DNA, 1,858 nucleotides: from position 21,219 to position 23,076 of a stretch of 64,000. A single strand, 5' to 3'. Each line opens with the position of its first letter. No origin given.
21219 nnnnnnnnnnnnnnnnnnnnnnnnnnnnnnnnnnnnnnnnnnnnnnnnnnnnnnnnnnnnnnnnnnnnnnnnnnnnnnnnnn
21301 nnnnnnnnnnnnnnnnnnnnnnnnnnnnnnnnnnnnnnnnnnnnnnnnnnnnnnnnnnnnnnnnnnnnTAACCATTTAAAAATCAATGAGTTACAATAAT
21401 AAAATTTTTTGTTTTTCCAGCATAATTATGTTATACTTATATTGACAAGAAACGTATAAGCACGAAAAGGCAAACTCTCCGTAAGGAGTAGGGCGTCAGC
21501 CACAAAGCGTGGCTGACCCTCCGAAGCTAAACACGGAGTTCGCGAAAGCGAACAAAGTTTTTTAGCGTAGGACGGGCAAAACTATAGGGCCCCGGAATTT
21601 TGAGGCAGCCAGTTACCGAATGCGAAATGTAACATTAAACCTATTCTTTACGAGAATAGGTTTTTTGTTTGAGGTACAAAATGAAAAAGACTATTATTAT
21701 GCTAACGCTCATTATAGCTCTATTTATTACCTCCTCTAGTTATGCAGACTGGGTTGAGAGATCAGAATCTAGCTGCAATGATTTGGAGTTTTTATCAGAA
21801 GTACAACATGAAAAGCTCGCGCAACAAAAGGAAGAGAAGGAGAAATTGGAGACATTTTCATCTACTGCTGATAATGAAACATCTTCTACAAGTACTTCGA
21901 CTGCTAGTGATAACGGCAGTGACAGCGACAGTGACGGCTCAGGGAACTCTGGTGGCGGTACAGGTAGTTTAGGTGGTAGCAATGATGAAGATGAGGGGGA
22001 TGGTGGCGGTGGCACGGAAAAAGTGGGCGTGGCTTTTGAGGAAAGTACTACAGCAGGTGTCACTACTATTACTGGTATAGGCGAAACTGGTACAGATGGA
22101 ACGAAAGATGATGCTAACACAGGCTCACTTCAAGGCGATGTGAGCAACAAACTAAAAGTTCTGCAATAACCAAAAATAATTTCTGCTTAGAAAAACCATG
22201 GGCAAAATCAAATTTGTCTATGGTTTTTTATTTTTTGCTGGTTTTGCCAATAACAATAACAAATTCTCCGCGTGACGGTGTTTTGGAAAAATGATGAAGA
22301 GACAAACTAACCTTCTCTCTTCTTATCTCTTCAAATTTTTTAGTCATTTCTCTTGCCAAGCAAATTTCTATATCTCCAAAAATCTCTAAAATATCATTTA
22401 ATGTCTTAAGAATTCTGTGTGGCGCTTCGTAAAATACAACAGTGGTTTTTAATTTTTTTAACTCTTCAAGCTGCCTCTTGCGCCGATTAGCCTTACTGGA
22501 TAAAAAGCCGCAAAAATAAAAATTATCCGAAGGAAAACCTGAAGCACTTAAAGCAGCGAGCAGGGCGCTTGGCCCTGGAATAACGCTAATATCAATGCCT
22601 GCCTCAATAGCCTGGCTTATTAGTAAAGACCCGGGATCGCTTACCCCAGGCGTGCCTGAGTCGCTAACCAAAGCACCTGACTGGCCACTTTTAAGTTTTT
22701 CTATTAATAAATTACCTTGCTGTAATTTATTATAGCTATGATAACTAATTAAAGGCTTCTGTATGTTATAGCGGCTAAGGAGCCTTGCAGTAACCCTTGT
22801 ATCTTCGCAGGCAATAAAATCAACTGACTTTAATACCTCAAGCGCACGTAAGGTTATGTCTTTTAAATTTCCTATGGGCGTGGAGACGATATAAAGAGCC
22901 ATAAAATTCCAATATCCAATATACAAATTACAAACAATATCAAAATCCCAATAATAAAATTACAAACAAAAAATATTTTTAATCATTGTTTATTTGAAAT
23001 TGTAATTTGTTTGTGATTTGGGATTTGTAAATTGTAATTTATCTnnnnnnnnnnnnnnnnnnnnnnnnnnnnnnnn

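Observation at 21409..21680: Promoter plus about 230-nt structured leader with terminator: candidate riboswitch (weak GEMM/c-di-GMP-I resemblance) ahead of a secreted acidic repeat protein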

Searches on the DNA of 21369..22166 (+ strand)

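Call 4: search_rna_families(source=window, start=21369, end=21700, threshold=evalue, max_evalue=10, show_alignments=6)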
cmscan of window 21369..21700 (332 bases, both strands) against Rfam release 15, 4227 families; matches with E-value up to 10: 7.
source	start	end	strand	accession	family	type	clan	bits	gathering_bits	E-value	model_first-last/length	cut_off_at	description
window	21460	21513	+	RF03167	c-di-GMP-I-GGC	Cis-reg; riboswitch;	CL00126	23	59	0.0026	1-80/80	no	c-di-GMP-I-GGC riboswitch aptamer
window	21517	21621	+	RF03167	c-di-GMP-I-GGC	Cis-reg; riboswitch;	CL00126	22.8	59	0.0028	1-80/80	no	c-di-GMP-I-GGC riboswitch aptamer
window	21414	21447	+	RF00951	mir-1302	Gene; miRNA;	-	21.9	62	0.41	1-52/52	no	mir-1302 microRNA precursor family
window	21592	21700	-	RF01459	rliE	Gene; sRNA;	-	18.4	90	0.79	106-222/222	5'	Listeria sRNA rliE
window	21497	21520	+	RF03012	Mu-gpT-DE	Gene; sRNA;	-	14.2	49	1.1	7-30/53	no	Mu-gpT-DE RNA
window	21374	21520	+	RF00007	U12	Gene; snRNA; splicing;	CL00006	13.4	53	2.2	1-151/151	no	U12 minor spliceosomal RNA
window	21369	21485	-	RF02546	LSU_trypano_mito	Gene; rRNA;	CL00112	12.5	60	1.7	1-157/561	3'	Trypanosomatid mitochondrial large subunit ribosomal RNA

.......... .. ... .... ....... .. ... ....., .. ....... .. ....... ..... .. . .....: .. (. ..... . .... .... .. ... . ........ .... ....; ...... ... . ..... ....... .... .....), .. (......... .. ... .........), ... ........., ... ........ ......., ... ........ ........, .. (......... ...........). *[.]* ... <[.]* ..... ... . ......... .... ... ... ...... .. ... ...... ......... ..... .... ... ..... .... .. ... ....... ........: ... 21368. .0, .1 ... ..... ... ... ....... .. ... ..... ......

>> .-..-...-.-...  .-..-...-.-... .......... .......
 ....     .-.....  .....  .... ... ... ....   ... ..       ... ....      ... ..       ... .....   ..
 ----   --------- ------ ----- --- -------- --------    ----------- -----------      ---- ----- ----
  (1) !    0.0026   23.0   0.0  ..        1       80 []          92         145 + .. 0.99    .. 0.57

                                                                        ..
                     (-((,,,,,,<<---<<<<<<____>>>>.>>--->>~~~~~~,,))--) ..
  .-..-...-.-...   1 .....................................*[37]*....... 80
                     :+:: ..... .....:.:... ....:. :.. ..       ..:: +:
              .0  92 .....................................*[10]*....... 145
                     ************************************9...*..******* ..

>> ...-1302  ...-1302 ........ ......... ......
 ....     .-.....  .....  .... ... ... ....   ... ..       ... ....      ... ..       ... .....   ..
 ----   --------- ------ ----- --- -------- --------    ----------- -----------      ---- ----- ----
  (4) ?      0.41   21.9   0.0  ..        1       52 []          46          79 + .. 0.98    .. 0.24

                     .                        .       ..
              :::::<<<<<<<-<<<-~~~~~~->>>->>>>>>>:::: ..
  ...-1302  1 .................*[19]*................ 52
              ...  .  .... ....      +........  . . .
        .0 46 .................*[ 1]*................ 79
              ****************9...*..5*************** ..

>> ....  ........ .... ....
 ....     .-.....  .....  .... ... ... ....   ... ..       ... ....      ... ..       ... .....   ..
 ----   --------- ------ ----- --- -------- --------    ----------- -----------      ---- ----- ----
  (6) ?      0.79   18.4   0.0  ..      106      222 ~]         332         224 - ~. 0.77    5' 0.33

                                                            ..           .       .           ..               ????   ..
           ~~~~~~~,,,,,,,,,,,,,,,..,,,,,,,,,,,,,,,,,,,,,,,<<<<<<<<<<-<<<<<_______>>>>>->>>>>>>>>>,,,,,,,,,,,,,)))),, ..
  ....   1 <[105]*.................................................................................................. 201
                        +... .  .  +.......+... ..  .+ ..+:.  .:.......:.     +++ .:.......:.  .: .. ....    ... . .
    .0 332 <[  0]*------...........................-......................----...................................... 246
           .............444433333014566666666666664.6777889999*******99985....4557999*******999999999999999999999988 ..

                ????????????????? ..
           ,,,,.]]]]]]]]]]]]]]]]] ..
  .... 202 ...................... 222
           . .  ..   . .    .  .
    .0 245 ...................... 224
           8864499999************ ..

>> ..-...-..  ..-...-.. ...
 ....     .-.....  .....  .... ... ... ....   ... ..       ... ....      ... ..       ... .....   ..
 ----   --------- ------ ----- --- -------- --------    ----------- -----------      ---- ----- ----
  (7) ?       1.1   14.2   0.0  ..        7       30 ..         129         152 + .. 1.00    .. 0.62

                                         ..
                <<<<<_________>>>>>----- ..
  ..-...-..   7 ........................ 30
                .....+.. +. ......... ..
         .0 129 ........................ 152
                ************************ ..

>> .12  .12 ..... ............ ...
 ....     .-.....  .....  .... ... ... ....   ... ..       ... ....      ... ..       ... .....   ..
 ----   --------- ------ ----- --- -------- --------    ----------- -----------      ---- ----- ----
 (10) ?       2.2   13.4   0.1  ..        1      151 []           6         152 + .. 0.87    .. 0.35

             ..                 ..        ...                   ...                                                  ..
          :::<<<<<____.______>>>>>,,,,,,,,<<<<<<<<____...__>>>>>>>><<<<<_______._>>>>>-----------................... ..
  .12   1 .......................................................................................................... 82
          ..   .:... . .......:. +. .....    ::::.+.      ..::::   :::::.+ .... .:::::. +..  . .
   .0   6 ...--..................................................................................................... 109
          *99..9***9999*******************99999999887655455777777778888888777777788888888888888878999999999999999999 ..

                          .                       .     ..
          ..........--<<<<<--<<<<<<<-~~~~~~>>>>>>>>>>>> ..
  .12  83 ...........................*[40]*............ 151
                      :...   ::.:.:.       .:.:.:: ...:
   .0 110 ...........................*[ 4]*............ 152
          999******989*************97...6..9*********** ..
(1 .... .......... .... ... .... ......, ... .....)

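Call 61: search_rna_families(sources=[L013, L014], threshold=gathering)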
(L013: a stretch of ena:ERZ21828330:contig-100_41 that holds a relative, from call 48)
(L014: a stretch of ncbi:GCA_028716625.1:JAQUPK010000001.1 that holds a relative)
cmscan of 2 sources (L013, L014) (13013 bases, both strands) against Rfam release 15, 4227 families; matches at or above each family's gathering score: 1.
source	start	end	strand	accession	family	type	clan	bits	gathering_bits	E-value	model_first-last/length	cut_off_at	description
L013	2355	2442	+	RF01051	c-di-GMP-I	Cis-reg; riboswitch;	CL00126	55.4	35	8.4e-09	1-87/87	no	c-di-GMP-I riboswitch aptamer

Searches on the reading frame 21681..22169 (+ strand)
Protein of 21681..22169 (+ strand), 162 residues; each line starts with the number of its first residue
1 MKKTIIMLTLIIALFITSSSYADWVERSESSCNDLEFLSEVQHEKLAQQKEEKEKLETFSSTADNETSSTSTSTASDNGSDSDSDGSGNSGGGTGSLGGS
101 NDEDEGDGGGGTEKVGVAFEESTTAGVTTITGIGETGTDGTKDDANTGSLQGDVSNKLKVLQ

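Call 9: search_protein_families(library=pfam, proteins=[window:21681-22169:+], max_evalue=0.01)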
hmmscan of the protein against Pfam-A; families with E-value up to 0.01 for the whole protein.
window:21681-22169:+ (162 aa): 0 families

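Call 12: find_homologous_proteins(query=window:21681-22169:+, max_evalue=0.01)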
Query window:21681-22169:+ (162 aa): 1 proteins with E <= 0.01 among 392 candidates.
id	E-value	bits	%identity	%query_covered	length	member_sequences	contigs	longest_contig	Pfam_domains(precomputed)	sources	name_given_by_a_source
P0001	1.3e-91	322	100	100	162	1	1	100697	-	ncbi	ncbi:MAG: hypothetical protein AB1629_01410 [Candidatus Omnitrophota bacterium]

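Call 32: find_homologous_proteins(query=A2, max_evalue=0.001)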
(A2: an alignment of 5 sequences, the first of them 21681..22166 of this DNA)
Query A2 (5 sequences) (162 aa, profile of the alignment): 9 proteins with E <= 0.001 among 8000 candidates.
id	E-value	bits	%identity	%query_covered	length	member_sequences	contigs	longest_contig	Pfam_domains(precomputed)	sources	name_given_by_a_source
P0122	1.6e-67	245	32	46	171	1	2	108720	-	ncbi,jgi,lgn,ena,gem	-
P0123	1.1e-42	165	32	62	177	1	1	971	-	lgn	-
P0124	1.4e-41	161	35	47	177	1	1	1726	-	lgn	-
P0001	2.0e-41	160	100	100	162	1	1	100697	-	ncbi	ncbi:MAG: hypothetical protein AB1629_01410 [Candidatus Omnitrophota bacterium]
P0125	3.6e-40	156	34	43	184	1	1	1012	-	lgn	-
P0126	9.3e-39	152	32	47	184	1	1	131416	-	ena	-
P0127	7.7e-38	149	32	32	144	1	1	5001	-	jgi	jgi:hypothetical protein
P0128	6.3e-33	133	30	69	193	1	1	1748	-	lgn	-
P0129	1.6e-30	125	33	55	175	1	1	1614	-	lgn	-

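Call 48: find_encoding_contigs(protein=P0126, flank=2500, max_places=1)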
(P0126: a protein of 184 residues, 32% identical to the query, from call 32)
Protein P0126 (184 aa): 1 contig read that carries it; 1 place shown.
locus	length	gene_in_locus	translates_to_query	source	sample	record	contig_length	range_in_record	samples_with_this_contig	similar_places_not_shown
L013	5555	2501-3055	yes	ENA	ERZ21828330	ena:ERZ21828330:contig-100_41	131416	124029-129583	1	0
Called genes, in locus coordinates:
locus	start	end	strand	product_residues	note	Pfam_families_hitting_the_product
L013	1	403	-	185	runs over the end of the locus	PF00156:Pribosyltran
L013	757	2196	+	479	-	PF13372:Alginate_exp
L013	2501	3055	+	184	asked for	-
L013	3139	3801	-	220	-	PF00590:TP_methylase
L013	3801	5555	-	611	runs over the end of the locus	PF13522:GATase_6, PF13537:GATase_7, PF01380:SIS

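Call 50: find_encoding_contigs(protein=P0128, flank=2500, max_places=1)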
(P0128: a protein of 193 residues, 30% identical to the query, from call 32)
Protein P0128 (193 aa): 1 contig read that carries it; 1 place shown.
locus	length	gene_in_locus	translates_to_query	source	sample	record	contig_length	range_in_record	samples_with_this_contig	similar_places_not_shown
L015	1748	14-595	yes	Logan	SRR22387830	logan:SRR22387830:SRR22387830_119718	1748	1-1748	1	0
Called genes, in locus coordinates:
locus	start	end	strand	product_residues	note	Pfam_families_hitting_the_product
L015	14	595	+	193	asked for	-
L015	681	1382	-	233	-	PF00590:TP_methylase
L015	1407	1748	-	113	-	?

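Call 71: search_protein_families(library=ncbifam, proteins=[window:21681-22169:+], max_evalue=0.01)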
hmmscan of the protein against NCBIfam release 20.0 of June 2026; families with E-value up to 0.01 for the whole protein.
window:21681-22169:+ (162 aa): 0 families

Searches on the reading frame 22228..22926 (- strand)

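Call 9: search_protein_families(library=pfam, proteins=[window:22228-22926:-], max_evalue=0.01)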
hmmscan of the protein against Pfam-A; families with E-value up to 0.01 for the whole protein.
window:22228-22926:- (232 aa): 1 family
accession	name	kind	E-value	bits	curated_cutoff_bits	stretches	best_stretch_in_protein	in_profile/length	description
PF00590.25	TP_methylase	-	6.9e-34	118.1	27.8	1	11-206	2-208/212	Tetrapyrrole (Corrin/Porphyrin) Methylases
